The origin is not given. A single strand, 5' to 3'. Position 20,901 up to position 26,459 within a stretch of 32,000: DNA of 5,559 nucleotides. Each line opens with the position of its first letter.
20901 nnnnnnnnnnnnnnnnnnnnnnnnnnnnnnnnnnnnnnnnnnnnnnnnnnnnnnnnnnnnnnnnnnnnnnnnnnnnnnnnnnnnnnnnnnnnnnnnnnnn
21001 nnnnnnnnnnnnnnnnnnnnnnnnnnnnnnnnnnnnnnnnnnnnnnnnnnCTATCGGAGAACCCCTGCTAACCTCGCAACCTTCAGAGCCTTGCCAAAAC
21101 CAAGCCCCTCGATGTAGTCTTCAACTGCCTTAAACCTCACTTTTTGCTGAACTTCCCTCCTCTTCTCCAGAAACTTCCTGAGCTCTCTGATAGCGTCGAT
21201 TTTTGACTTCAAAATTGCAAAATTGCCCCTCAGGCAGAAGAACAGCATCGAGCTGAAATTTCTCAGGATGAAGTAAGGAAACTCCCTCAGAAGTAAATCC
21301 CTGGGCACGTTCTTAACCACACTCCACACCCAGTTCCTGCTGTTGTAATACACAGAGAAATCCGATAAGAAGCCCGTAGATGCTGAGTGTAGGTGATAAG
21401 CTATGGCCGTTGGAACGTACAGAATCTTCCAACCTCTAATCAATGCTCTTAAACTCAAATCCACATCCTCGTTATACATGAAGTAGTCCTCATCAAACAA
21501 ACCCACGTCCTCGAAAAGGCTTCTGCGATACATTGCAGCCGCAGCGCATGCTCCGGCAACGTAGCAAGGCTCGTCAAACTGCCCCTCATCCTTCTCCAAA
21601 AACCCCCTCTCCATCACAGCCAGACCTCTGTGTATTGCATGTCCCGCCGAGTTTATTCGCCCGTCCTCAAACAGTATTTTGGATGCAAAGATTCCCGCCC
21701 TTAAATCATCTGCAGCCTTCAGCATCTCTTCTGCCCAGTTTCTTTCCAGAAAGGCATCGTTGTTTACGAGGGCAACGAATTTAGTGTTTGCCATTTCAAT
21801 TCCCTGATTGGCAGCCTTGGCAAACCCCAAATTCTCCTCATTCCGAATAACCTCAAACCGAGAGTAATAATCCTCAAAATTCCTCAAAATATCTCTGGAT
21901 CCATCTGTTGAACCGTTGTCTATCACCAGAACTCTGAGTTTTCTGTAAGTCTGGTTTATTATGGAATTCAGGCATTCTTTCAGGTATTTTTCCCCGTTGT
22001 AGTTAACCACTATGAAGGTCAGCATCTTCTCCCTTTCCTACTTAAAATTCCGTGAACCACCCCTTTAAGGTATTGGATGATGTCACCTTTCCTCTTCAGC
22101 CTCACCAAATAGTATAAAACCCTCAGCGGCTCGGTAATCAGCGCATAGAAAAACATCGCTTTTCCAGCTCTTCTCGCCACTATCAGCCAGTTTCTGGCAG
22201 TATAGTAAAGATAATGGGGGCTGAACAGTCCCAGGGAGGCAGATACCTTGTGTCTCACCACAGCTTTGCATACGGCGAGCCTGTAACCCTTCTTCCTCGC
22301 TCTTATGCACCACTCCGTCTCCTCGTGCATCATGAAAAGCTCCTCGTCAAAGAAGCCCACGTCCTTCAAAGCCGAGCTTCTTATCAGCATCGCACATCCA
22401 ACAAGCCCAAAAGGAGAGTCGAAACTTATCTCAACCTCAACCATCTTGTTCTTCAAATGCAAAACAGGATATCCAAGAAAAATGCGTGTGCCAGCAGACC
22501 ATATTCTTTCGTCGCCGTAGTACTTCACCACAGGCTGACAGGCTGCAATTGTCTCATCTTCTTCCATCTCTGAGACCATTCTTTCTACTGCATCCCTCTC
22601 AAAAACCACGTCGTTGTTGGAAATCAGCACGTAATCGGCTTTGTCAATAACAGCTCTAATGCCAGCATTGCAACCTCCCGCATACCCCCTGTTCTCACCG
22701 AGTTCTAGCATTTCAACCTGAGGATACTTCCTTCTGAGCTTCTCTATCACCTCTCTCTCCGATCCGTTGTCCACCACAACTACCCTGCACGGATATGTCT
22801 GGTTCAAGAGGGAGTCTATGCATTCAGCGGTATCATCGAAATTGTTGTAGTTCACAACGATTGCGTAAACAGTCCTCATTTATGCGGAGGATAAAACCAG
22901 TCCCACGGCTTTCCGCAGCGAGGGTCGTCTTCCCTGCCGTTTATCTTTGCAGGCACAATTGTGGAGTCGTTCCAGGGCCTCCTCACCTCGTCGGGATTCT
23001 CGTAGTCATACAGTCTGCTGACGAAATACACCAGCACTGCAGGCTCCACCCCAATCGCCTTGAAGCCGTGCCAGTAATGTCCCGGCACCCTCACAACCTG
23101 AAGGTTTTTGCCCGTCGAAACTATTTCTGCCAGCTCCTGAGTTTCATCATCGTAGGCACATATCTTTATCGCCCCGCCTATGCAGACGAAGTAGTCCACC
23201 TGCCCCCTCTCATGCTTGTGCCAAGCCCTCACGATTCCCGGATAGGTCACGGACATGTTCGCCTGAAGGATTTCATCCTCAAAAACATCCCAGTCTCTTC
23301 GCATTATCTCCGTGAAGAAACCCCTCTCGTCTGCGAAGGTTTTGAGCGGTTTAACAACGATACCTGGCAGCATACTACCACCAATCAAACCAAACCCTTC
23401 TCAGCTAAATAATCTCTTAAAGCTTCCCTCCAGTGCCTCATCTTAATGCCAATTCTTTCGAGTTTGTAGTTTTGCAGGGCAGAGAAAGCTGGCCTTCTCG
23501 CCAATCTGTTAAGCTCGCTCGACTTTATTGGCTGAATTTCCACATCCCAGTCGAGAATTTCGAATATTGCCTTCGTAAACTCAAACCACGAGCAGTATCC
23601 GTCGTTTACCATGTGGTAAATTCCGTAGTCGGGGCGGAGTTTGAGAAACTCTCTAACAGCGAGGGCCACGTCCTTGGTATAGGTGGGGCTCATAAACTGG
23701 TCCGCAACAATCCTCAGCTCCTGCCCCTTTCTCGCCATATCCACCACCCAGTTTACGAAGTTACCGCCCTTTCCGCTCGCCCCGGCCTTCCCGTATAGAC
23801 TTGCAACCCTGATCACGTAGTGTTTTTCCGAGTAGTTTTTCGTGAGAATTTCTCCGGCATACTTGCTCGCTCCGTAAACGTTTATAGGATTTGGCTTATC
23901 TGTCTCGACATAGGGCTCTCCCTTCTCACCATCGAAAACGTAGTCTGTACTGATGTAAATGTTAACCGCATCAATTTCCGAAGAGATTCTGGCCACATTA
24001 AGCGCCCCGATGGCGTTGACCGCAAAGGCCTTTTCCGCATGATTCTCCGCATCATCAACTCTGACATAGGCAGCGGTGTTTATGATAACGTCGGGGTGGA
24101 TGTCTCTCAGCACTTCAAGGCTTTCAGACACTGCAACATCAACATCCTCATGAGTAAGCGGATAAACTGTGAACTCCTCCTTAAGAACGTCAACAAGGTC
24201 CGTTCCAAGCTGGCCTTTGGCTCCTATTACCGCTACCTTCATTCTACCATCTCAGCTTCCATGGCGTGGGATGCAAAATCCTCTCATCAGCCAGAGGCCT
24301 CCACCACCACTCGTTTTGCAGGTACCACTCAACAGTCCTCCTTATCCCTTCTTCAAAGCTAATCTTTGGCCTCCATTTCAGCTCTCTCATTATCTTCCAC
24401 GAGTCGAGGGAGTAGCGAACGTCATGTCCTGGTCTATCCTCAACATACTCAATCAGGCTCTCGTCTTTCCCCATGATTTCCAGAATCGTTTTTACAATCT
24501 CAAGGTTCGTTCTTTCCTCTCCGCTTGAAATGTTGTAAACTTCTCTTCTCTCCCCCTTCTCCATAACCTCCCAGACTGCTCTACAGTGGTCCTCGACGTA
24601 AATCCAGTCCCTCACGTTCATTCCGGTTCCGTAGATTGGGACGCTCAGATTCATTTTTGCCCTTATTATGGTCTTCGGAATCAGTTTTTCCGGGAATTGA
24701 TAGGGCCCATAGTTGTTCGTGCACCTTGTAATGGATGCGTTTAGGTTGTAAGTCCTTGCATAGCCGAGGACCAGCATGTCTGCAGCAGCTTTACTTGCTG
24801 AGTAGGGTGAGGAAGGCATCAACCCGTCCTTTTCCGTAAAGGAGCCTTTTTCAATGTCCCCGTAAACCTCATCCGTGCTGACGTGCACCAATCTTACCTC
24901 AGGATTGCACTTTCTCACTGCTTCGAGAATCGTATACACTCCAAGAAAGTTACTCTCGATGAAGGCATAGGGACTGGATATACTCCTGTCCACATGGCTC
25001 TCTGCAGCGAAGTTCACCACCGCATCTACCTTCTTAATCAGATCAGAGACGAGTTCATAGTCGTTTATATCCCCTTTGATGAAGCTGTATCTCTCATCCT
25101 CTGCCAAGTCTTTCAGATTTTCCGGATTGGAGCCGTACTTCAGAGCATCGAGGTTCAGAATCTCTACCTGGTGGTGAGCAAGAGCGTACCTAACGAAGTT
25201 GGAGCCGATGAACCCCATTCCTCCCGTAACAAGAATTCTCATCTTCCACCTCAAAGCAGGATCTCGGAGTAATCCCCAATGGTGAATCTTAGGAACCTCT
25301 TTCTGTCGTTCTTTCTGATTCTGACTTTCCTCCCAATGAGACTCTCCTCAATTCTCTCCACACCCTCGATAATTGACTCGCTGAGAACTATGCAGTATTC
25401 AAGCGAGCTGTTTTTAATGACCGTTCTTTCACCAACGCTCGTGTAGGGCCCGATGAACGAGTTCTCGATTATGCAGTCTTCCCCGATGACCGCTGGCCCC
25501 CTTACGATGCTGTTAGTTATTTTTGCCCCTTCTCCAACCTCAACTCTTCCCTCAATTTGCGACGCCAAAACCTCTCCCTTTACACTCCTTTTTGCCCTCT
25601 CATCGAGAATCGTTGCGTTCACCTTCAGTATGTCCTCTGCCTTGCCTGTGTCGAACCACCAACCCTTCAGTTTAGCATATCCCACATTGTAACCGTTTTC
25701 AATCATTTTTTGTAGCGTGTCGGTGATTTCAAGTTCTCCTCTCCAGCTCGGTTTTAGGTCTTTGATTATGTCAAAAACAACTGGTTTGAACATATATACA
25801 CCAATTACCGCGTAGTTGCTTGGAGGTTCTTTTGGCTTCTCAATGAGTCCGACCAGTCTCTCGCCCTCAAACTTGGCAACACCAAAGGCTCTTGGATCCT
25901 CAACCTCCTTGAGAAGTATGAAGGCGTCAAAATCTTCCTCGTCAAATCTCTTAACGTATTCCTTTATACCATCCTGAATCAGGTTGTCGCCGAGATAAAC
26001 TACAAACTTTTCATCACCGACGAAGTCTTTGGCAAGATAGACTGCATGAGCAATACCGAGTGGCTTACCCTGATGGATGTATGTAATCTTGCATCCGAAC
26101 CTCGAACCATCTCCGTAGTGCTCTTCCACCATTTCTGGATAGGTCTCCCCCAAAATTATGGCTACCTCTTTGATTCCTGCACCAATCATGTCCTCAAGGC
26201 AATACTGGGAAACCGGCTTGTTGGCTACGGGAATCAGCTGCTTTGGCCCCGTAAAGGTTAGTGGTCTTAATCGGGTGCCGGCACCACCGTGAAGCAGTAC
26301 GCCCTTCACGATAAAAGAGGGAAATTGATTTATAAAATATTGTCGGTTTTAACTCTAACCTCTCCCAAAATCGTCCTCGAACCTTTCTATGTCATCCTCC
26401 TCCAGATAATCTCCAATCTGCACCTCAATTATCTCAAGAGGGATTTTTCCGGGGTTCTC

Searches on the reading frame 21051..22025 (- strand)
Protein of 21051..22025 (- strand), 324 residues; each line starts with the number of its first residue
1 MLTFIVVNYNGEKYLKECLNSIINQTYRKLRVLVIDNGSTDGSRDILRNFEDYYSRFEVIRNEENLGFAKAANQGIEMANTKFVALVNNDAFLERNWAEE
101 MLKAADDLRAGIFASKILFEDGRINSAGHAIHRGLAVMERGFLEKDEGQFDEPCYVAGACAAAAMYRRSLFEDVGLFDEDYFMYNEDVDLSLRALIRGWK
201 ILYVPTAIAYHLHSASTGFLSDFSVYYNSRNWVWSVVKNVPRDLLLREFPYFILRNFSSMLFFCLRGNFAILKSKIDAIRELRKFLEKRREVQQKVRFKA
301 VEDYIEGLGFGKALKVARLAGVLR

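Call 11: search_protein_families(library=pfam, proteins=[window:21051-22025:-], max_evalue=0.001)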
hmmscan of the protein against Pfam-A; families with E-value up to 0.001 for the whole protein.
window:21051-22025:- (324 aa): 4 families
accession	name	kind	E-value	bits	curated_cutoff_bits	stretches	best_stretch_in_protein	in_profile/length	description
PF00535.33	Glycos_transf_2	-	9.3e-38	130.2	23.3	1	4-174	2-167/168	Glycosyl transferase family 2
PF13641.12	Glyco_tranf_2_3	-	5.6e-21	76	27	1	2-216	3-216/230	Glycosyltransferase like family 2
PF10111.15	Glyco_tranf_2_2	-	8.1e-12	45.6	27.3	1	8-223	8-228/276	Glycosyltransferase like family 2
PF13632.12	Glyco_trans_2_3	-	8.9e-07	29.3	27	1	163-237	76-144/198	Glycosyl transferase family group 2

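Call 47: search_protein_families(library=ncbifam, proteins=[window:21051-22025:-], max_evalue=0.001)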
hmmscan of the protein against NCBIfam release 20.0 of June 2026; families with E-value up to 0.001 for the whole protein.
window:21051-22025:- (324 aa): 21 families
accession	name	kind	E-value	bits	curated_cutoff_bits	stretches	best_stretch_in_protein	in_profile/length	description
TIGR03965.1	mycofact_glyco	equivalog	1.4e-24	86.8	280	1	8-215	82-284/467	mycofactocin biosynthesis glycosyltransferase MftF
TIGR03937.1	PgaC_IcaA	equivalog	2.8e-24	85.8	422.3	2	2-104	47-149/407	poly-beta-1,6-N-acetyl-D-glucosamine synthase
NF007482.0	PRK10073.1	equivalog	9.3e-21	74.2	423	1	2-106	8-111/334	glycosyltransferase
NF041875.1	EPS_EpsD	equivalog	5e-18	65.6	370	1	4-214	3-209/325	exopolysaccharide biosynthesis glycosyltransferase EpsD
NF038302.1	EPS_HpsE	equivalog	2e-16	59.9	300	1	2-211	3-222/307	hormogonium polysaccharide biosynthesis glycosyltransferase HpsE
NF047683.1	TeichurnBiosyTuaG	equivalog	2.1e-16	60.4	400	1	3-99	9-105/252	teichuronic acid biosynthesis protein TuaG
NF041394.1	GtaseAglG_Halo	equivalog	1.2e-14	54.4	440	1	5-180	6-177/304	glucosyl-dolichyl phosphate glucuronosyltransferase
TIGR03111.1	glyc2_xrt_Gpos1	hypoth_equivalog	2e-14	53.3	363.95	1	2-133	51-185/439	TIGR03111 family XrtG-associated glycosyltransferase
TIGR01556.1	rhamnosyltran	subfamily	6.1e-14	51.9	200.55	1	9-211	3-200/281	rhamnosyltransferase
NF053739.1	GlytfEpsEBac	equivalog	6.8e-13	48.2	450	1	5-90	6-92/265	glycosyltransferase EpsE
TIGR04242.1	nodulat_NodC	equivalog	8.4e-13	48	550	1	5-210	53-263/395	chitooligosaccharide synthase NodC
TIGR04283.1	glyco_like_mftF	equivalog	1.3e-12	47.8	182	1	3-118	2-112/221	TIGR04283 family arsenosugar biosynthesis glycosyltransferase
NF050050.1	ProtGlycPglI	equivalog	1.9e-12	47.2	500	1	2-150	4-156/306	GalNAc(5)-diNAcBac-PP-undecaprenol beta-1,3-glucosyltransferase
NF038299.1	EPS_HpsN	equivalog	1.8e-10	40.3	425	1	3-218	4-227/317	hormogonium polysaccharide biosynthesis glycosyltransferase HpsN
TIGR04009.1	wcaE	equivalog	3e-07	30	369.2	1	3-98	7-100/248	colanic acid biosynthesis glycosyltransferase WcaE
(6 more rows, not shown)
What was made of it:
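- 21051..26309 (-): dTDP-rhamnose genes (rmlA 25251-26309, rmlB 24244-25254, rmlD 23385-24242, rmlC 22876-23388) and two GT2 genes (22019-22879 rhamnosyltransferase-like, 21051-22025). NCBIfam best hit for 22019-22879 is 'rhamnosyltransferase', below the curated cutoff (call 47).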

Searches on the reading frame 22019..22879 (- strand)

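Call 11: search_protein_families(library=pfam, proteins=[window:22019-22879:-], max_evalue=0.001)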
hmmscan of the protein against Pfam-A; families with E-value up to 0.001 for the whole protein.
window:22019-22879:- (286 aa): 4 families
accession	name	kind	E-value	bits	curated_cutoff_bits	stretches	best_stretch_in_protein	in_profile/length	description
PF00535.33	Glycos_transf_2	-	2.5e-27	96.3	23.3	1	6-169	2-163/168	Glycosyl transferase family 2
PF13641.12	Glyco_tranf_2_3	-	1.3e-11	45.4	27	1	4-208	3-208/230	Glycosyltransferase like family 2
PF13632.12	Glyco_trans_2_3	-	7.5e-11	42.6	27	1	83-215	1-128/198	Glycosyl transferase family group 2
PF13506.12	Glyco_transf_21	-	1.2e-06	28.6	21.7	1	80-213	30-157/174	Glycosyl transferase family 21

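Call 47: search_protein_families(library=ncbifam, proteins=[window:22019-22879:-], max_evalue=0.001)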
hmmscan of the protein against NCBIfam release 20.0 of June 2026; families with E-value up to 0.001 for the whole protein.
window:22019-22879:- (286 aa): 12 families
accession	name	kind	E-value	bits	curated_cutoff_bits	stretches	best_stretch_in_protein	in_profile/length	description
TIGR01556.1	rhamnosyltran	subfamily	4.4e-24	85.1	200.55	1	18-248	11-248/281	rhamnosyltransferase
TIGR03965.1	mycofact_glyco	equivalog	6.8e-14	51.6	280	1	6-240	78-310/467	mycofactocin biosynthesis glycosyltransferase MftF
TIGR03937.1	PgaC_IcaA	equivalog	8.9e-14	51.3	422.3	1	4-114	47-159/407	poly-beta-1,6-N-acetyl-D-glucosamine synthase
NF050113.1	gal_furan_GlfT1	equivalog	4.7e-12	45.8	330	1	4-205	1-200/290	galactofuranosyltransferase GlfT1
TIGR03111.1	glyc2_xrt_Gpos1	hypoth_equivalog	1.2e-10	40.7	363.95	1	6-118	53-169/439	TIGR03111 family XrtG-associated glycosyltransferase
NF041394.1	GtaseAglG_Halo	equivalog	1.8e-10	40.6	440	1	10-212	11-217/304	glucosyl-dolichyl phosphate glucuronosyltransferase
NF041875.1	EPS_EpsD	equivalog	7e-10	38.8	370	1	7-107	4-106/325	exopolysaccharide biosynthesis glycosyltransferase EpsD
TIGR04242.1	nodulat_NodC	equivalog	1.1e-08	34.5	550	1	4-114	50-165/395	chitooligosaccharide synthase NodC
NF007482.0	PRK10073.1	equivalog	2.6e-07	30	423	1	6-116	10-122/334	glycosyltransferase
TIGR03469.1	HpnB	hypoth_equivalog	4.7e-07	29.2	379.25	1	3-112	45-167/386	hopene-associated glycosyltransferase HpnB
TIGR04440.1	glyco_TIGR04440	domain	2.7e-06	27.3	70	1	17-126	15-127/215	TIGR00180 family glycosyltransferase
NF047683.1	TeichurnBiosyTuaG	equivalog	0.00012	21.8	400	1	4-109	8-115/252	teichuronic acid biosynthesis protein TuaG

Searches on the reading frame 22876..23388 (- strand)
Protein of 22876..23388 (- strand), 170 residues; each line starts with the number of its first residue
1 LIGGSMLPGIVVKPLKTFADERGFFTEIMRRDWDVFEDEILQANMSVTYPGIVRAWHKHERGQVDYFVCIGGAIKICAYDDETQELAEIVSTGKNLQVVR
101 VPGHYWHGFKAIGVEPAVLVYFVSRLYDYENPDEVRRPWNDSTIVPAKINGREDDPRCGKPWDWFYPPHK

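Call 11: search_protein_families(library=pfam, proteins=[window:22876-23388:-], max_evalue=0.001)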
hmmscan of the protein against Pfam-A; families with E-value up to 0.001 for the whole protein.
window:22876-23388:- (170 aa): 4 families
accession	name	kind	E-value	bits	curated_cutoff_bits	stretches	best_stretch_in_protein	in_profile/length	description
PF14667.12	Polysacc_synt_C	-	6.5e-13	49.2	28.7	1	19-134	2-110/111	Polysaccharide biosynthesis C-terminal domain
PF00908.23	dTDP_sugar_isom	-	8.4e-11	42.3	27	1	7-144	4-148/168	dTDP-4-dehydrorhamnose 3,5-epimerase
PF07883.17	Cupin_2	-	3.9e-05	23.7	27.2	1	50-120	7-67/70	Cupin domain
PF05523.17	FdtA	-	0.00066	19.9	23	1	14-130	7-117/131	WxcM-like, C-terminal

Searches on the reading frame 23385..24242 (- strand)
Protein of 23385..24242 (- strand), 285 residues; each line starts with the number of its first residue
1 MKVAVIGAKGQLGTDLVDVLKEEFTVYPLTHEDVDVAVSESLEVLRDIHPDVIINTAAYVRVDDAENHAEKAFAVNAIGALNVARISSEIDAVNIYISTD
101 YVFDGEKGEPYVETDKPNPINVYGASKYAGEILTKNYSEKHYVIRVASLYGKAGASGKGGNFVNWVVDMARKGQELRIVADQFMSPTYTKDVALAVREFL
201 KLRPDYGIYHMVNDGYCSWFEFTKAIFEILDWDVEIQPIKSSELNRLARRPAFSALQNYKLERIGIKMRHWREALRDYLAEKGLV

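Call 11: search_protein_families(library=pfam, proteins=[window:23385-24242:-], max_evalue=0.001)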
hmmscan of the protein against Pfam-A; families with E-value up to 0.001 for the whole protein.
window:23385-24242:- (285 aa): 6 families
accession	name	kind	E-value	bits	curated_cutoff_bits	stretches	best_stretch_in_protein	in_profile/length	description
PF04321.23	RmlD_sub_bind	-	1.2e-86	290.8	27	1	1-281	1-284/287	RmlD substrate binding domain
PF01370.27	Epimerase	-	2.6e-22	79.8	20.9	1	3-200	1-225/240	NAD dependent epimerase/dehydratase family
PF16363.11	GDP_Man_Dehyd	-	1.4e-13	51.5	27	1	43-152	69-182/332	GDP-mannose 4,6 dehydratase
PF02719.21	Polysacc_synt_2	-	1e-08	35.1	20.2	1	36-141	63-156/293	Polysaccharide biosynthesis protein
PF07993.18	NAD_binding_4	-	2.8e-07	30.4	20.1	1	51-186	90-242/258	Male sterility protein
PF01118.30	Semialdhyde_dh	-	0.00038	21.3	26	0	2-27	1-26/121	Semialdehyde dehydrogenase, NAD binding domain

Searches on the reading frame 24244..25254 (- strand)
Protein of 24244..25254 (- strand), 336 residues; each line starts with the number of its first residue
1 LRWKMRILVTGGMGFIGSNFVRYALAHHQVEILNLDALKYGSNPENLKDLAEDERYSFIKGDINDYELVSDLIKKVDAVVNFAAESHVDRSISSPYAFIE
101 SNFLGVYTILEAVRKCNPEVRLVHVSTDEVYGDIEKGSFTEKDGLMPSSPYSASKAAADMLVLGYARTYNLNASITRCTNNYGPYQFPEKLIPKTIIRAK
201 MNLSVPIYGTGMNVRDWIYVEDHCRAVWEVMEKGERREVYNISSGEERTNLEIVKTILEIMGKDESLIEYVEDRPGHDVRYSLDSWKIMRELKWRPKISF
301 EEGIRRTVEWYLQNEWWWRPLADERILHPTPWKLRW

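Call 11: search_protein_families(library=pfam, proteins=[window:24244-25254:-], max_evalue=0.001)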
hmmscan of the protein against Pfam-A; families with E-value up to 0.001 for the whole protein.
window:24244-25254:- (336 aa): 10 families
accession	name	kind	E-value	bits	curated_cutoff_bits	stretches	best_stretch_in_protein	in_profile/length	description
PF16363.11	GDP_Man_Dehyd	-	4.3e-83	280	27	1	8-307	1-332/332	GDP-mannose 4,6 dehydratase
PF01370.27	Epimerase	-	8e-67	225.6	20.9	1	7-242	1-239/240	NAD dependent epimerase/dehydratase family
PF01073.25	3Beta_HSD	-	1.6e-18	67.1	22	1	8-222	1-220/280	3-beta hydroxysteroid dehydrogenase/isomerase family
PF04321.23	RmlD_sub_bind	-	4.7e-18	65.7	27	1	5-269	1-239/287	RmlD substrate binding domain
PF02719.21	Polysacc_synt_2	-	5.1e-16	59.1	20.2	1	7-276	1-266/293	Polysaccharide biosynthesis protein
PF07993.18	NAD_binding_4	-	2.9e-12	46.7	20.1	1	10-180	2-206/258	Male sterility protein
PF13460.12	NAD_binding_10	-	2e-07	31.5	27.2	1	11-160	1-129/184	NAD(P)H-binding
PF00106.31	adh_short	-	2.4e-05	24.3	26.6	1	7-169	3-167/195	short chain dehydrogenase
PF05368.20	NmrA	-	3.4e-05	24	27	1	4-84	2-78/298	NmrA-like family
PF03435.24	Sacchrp_dh_NADP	-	8.8e-05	23.3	25.1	1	7-84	1-77/129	Saccharopine dehydrogenase NADP binding domain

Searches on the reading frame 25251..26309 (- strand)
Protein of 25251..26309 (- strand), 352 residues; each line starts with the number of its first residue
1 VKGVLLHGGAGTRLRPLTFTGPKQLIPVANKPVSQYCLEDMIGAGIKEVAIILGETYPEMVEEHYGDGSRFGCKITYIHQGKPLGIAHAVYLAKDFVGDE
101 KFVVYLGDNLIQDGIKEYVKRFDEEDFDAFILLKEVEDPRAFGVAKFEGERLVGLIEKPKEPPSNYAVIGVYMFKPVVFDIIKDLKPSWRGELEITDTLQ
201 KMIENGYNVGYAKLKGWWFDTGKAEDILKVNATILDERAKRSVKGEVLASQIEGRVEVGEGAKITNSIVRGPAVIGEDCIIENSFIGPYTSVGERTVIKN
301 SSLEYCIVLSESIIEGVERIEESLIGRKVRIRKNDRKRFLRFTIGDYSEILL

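Call 11: search_protein_families(library=pfam, proteins=[window:25251-26309:-], max_evalue=0.001)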
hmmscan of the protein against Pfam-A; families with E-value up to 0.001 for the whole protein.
window:25251-26309:- (352 aa): 6 families
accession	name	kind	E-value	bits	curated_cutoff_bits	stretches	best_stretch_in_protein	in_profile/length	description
PF00483.29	NTP_transferase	-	3.9e-68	230.1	21.2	1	2-236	1-244/245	Nucleotidyl transferase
PF25084.1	LbH_EIF2B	-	7.7e-08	32.7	54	1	252-333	24-101/105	EIF2B subunit epsilon LbH domain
PF12804.13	NTP_transf_3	-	1.5e-06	29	27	1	3-131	1-120/160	MobA-like NTP transferase domain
PF00132.30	Hexapep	-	9.3e-06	25.6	27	0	256-283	2-30/36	Bacterial transferase hexapeptide (six repeats)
PF07959.18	Fucose_pyrophosphorylase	-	5.1e-05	22.8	34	1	244-303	284-346/418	Fucose pyrophosphorylase domain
PF24894.1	Hexapep_GlmU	-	0.00021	21.8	23.3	0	245-298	30-83/104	GlmU-like, C-terminal hexapeptide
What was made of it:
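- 21051..26309 (-): Pfam (call 11).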
